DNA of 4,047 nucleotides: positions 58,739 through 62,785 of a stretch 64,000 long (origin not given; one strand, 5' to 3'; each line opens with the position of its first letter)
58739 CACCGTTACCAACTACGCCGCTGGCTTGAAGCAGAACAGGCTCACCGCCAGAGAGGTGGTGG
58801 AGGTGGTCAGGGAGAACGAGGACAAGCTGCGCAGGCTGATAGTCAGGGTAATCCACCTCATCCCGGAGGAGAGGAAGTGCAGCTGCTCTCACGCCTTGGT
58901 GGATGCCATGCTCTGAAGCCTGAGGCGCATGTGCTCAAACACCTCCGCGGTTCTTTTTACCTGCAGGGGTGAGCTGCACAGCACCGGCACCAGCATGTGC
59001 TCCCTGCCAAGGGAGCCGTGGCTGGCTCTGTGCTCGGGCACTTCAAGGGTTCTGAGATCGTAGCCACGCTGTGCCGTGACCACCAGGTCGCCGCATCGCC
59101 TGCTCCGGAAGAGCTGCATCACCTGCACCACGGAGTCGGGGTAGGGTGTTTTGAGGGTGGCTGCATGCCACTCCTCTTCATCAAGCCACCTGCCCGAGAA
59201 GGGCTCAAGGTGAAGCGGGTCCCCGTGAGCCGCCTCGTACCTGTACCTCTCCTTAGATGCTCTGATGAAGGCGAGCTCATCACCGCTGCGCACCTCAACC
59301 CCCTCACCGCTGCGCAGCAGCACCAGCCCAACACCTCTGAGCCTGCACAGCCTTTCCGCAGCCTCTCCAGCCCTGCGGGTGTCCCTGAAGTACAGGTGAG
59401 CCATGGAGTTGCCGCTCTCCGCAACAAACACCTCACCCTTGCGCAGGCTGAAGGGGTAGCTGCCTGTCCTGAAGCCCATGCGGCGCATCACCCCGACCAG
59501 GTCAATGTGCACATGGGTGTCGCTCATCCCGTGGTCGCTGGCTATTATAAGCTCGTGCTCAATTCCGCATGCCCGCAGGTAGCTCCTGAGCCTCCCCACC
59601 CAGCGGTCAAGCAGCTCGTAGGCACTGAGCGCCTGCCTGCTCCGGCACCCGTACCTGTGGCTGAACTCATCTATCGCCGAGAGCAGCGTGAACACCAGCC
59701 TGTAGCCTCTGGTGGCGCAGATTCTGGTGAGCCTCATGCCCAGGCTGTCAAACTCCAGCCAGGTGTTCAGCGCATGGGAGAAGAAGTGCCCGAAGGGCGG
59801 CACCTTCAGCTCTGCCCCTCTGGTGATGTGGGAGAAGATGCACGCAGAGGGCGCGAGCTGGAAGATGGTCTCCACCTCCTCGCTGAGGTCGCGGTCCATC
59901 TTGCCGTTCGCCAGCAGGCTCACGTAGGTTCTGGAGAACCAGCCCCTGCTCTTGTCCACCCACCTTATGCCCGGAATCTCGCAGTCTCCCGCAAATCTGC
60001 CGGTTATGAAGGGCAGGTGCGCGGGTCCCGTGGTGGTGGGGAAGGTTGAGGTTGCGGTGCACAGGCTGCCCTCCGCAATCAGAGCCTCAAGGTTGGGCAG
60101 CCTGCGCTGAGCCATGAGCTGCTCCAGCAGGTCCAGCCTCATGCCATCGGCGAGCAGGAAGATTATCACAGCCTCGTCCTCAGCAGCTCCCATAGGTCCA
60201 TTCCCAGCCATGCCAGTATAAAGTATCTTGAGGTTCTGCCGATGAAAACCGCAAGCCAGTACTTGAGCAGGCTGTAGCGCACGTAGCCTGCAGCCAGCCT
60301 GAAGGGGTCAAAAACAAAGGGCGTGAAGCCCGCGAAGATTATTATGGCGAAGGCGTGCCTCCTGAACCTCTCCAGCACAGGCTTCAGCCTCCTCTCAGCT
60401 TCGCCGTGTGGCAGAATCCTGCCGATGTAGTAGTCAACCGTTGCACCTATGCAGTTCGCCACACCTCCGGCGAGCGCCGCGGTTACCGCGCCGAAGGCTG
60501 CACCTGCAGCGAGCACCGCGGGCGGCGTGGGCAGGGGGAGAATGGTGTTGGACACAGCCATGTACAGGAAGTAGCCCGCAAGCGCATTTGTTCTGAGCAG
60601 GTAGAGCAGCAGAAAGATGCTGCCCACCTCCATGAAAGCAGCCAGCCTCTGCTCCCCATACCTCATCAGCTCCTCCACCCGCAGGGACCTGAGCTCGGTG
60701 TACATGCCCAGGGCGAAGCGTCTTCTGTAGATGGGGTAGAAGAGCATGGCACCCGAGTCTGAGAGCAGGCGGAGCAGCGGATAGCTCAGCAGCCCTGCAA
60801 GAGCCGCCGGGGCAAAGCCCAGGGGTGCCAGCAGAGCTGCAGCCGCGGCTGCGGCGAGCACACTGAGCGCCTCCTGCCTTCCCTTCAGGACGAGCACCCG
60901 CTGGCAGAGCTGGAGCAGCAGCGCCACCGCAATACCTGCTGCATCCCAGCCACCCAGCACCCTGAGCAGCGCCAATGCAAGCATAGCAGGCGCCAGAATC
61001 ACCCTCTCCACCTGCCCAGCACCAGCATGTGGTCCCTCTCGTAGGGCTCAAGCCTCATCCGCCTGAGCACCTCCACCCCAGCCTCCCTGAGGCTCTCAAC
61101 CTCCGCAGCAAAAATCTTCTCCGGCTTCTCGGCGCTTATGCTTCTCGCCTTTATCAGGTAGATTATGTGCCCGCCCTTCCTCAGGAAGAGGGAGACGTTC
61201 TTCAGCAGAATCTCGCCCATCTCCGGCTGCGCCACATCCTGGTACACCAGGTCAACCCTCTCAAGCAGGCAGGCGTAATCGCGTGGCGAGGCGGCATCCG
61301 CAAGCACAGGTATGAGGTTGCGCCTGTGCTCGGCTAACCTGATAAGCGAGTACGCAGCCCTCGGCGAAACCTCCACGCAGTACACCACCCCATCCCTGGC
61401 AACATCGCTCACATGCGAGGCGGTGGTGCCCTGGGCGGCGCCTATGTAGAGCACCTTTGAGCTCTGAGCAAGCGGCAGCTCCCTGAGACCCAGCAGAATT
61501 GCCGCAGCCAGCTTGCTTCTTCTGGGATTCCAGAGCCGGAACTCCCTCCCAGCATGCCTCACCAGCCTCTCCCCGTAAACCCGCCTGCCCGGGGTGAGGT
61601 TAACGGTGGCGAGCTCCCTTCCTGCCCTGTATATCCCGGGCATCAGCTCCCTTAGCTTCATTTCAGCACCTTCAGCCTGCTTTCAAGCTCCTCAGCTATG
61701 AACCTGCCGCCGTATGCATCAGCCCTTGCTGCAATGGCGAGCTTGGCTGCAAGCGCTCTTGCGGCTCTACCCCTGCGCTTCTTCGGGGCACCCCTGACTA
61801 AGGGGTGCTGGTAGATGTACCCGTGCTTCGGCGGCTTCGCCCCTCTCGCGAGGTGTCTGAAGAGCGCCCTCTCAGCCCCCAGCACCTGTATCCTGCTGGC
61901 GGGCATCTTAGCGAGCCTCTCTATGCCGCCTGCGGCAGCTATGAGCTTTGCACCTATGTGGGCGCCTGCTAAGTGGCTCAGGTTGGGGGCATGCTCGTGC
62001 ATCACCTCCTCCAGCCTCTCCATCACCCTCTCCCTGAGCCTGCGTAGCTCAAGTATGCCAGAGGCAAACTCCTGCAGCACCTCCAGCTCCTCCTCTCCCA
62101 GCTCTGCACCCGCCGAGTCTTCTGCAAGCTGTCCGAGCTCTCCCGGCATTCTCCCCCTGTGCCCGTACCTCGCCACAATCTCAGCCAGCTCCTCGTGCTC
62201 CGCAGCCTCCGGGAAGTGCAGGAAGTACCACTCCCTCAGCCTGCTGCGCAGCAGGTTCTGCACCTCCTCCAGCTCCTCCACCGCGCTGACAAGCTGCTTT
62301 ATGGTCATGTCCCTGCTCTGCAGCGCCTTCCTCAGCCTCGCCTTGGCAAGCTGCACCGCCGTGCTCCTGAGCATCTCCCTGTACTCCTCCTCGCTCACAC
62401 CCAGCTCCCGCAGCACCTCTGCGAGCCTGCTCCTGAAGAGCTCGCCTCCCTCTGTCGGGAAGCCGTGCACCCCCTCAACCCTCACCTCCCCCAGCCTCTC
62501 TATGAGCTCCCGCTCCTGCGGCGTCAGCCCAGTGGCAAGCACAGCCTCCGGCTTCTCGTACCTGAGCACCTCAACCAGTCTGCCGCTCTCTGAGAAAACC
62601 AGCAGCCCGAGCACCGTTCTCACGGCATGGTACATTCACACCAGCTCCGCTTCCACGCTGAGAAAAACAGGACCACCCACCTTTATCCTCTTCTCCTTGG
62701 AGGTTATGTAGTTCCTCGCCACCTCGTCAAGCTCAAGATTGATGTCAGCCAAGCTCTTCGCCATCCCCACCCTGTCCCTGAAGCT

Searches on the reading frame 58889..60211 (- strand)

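Call 51: search_protein_families(library=pfam, proteins=[window:58889-60211:-], max_evalue=0.000001)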
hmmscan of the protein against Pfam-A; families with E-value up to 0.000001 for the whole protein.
window:58889-60211:- (440 aa): 1 family
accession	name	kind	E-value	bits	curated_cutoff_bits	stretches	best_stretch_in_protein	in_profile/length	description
PF01663.27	Phosphodiest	-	3.4e-28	99.7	23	1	17-399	2-340/342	Type I phosphodiesterase / nucleotide pyrophosphatase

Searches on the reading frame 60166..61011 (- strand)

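Call 51: search_protein_families(library=pfam, proteins=[window:60166-61011:-], max_evalue=0.000001)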
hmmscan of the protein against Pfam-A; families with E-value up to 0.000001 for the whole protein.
window:60166-61011:- (281 aa): 1 family
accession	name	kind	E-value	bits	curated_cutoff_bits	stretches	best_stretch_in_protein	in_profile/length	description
PF09335.16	VTT_dom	-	1.5e-14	55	33.9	1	161-270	2-121/123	VTT domain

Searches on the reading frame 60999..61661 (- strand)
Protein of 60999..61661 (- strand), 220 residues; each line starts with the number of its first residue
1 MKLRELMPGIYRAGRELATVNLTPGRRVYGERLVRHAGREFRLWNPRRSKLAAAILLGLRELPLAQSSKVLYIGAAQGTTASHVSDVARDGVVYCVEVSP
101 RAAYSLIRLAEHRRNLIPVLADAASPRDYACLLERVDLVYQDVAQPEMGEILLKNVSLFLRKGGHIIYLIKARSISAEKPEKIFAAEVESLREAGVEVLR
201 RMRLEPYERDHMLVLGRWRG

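Call 51: search_protein_families(library=pfam, proteins=[window:60999-61661:-], max_evalue=0.000001)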
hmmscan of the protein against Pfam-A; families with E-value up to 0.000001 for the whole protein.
window:60999-61661:- (220 aa): 1 family
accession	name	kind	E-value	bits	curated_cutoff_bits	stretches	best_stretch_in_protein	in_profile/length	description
PF01269.23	Fibrillarin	-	7.9e-80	267.7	27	1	7-219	7-226/227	Fibrillarin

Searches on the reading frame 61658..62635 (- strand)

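Call 51: search_protein_families(library=pfam, proteins=[window:61658-62635:-], max_evalue=0.000001)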
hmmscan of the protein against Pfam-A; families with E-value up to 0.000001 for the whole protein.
window:61658-62635:- (325 aa): 1 family
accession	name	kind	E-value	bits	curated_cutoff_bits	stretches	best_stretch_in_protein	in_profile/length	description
PF01798.23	Nop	-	2.3e-53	181.5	25.4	1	119-319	2-224/228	snoRNA binding domain, fibrillarin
